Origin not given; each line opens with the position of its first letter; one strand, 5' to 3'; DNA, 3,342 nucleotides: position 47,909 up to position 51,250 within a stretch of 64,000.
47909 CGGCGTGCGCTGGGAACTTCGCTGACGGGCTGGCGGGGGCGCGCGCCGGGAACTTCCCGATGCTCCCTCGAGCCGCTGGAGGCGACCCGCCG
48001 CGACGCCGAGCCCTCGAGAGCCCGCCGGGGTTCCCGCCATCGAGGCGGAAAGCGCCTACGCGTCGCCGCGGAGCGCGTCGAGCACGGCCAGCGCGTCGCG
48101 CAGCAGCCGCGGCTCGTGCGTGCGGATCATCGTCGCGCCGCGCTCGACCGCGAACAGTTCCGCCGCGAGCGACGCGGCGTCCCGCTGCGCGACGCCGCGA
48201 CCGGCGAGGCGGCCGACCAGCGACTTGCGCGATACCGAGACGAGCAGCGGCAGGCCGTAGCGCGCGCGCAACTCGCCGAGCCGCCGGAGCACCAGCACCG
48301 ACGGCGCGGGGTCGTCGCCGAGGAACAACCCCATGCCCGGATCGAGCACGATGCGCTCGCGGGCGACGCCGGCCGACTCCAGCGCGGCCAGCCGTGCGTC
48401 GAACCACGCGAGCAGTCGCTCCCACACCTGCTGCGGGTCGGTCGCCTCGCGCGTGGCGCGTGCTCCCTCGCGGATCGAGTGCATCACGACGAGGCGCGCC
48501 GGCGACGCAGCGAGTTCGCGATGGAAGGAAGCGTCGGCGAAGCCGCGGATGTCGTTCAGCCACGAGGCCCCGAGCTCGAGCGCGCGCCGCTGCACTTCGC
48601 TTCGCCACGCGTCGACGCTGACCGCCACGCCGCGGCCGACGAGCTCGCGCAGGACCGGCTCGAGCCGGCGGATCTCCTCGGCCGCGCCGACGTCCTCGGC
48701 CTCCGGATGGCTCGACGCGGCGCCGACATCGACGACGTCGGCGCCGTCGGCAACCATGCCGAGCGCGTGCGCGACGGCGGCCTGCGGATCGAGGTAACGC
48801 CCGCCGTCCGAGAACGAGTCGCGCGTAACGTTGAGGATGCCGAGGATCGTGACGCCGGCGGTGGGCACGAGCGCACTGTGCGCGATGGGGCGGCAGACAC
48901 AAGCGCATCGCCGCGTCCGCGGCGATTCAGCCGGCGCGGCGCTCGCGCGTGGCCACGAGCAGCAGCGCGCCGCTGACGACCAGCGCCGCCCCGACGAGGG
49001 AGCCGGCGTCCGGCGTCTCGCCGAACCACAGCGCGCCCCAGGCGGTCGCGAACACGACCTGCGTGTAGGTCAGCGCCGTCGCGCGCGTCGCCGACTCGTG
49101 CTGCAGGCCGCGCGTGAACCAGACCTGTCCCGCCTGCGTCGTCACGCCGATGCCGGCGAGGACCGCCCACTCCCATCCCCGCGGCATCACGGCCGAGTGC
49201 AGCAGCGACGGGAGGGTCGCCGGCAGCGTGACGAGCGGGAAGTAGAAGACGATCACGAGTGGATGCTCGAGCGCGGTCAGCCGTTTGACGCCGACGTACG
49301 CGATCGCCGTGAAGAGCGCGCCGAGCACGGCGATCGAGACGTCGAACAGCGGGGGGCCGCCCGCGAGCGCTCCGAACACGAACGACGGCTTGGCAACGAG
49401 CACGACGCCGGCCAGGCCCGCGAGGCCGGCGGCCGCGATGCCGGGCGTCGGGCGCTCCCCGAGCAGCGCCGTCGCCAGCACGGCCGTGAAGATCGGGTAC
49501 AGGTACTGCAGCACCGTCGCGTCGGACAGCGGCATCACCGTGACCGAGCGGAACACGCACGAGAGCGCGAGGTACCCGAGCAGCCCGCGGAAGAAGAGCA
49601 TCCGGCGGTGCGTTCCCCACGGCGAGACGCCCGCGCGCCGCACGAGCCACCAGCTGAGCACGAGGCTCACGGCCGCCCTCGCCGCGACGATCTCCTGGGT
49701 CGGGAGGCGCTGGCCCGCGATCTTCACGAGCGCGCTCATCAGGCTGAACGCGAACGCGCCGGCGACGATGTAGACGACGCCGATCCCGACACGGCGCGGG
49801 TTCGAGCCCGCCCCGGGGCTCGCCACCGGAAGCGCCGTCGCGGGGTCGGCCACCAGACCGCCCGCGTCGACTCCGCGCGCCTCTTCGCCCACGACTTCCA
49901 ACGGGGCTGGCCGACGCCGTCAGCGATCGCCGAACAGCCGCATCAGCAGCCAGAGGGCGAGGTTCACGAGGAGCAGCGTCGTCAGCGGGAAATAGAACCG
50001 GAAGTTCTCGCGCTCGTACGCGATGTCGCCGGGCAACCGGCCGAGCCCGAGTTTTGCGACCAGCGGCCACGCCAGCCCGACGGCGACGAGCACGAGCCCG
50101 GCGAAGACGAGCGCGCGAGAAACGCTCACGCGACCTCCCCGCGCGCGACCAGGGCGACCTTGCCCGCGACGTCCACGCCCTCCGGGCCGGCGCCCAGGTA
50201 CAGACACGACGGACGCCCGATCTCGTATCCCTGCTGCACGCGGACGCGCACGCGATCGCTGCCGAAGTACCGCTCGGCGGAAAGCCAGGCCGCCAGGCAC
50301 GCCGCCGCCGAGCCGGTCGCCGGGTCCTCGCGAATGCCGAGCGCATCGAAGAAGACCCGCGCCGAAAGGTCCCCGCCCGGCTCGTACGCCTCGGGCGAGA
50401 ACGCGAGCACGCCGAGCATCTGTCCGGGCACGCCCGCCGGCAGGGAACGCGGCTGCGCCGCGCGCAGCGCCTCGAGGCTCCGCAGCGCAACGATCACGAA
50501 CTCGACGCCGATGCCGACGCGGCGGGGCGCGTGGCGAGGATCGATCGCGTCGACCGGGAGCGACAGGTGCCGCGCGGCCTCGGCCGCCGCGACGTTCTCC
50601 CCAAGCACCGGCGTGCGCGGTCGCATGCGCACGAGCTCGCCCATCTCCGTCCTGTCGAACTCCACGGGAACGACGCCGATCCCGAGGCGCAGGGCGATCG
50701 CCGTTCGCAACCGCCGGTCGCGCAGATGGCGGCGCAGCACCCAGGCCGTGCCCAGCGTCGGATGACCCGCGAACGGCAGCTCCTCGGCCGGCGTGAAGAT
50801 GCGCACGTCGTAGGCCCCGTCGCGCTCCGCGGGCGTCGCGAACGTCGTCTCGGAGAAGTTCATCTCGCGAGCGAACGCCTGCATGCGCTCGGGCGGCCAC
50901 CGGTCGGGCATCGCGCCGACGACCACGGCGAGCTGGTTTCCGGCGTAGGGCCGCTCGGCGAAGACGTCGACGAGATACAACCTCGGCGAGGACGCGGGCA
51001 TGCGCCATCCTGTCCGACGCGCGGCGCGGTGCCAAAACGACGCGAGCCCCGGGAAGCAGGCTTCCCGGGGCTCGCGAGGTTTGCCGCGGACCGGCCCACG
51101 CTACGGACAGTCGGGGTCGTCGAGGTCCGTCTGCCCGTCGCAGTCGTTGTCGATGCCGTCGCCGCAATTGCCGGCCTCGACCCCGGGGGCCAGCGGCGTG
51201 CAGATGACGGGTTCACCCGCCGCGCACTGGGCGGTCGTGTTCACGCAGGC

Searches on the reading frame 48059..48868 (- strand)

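Call 31: search_protein_families(library=ncbifam, proteins=[window:48059-48868:-], max_evalue=1e-25)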
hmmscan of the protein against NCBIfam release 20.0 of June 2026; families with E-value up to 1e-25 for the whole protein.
window:48059-48868:- (270 aa): 6 families
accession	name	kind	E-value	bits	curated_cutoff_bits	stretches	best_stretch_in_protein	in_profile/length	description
NF000295.1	Sul2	exception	4.3e-86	289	575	1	6-268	5-266/271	sulfonamide-resistant dihydropteroate synthase Sul2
NF000296.1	Sul3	exception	2.1e-78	263.5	475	1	8-266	4-262/263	sulfonamide-resistant dihydropteroate synthase Sul3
TIGR01496.1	DHPS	equivalog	4.4e-76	255.9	162.6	1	8-265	2-257/258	dihydropteroate synthase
NF000294.1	Sul1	exception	2.9e-70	237.2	600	1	6-266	1-262/278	sulfonamide-resistant dihydropteroate synthase Sul1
NF008625.0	PRK11613.1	equivalog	4.5e-50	170.3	455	1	7-266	16-272/282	dihydropteroate synthase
NF033502.0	Sul4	exception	2.2e-30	106.1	600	1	7-255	6-264/277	sulfonamide-resistant dihydropteroate synthase Sul4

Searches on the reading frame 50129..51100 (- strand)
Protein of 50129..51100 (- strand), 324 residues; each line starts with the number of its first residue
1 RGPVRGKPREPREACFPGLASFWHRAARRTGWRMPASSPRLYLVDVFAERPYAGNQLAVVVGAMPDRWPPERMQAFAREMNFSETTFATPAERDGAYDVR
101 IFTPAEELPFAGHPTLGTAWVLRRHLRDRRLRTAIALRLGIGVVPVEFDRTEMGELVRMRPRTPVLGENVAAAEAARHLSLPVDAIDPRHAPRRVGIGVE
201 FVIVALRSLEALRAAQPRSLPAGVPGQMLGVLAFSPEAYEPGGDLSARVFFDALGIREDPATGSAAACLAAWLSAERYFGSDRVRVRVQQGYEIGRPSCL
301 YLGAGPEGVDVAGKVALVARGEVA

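Call 32: search_protein_families(library=ncbifam, proteins=[window:50129-51100:-], max_evalue=1e-25)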
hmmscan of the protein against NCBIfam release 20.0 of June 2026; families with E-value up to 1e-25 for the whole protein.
window:50129-51100:- (324 aa): 2 families
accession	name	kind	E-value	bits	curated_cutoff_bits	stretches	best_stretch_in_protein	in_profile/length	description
TIGR00654.1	PhzF_family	subfamily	3.8e-44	151.2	76.2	1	40-322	4-295/298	PhzF family phenazine biosynthesis isomerase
NF007625.0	PRK10281.1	equivalog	7.9e-28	97.5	386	1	39-320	3-294/301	PhzF family isomerase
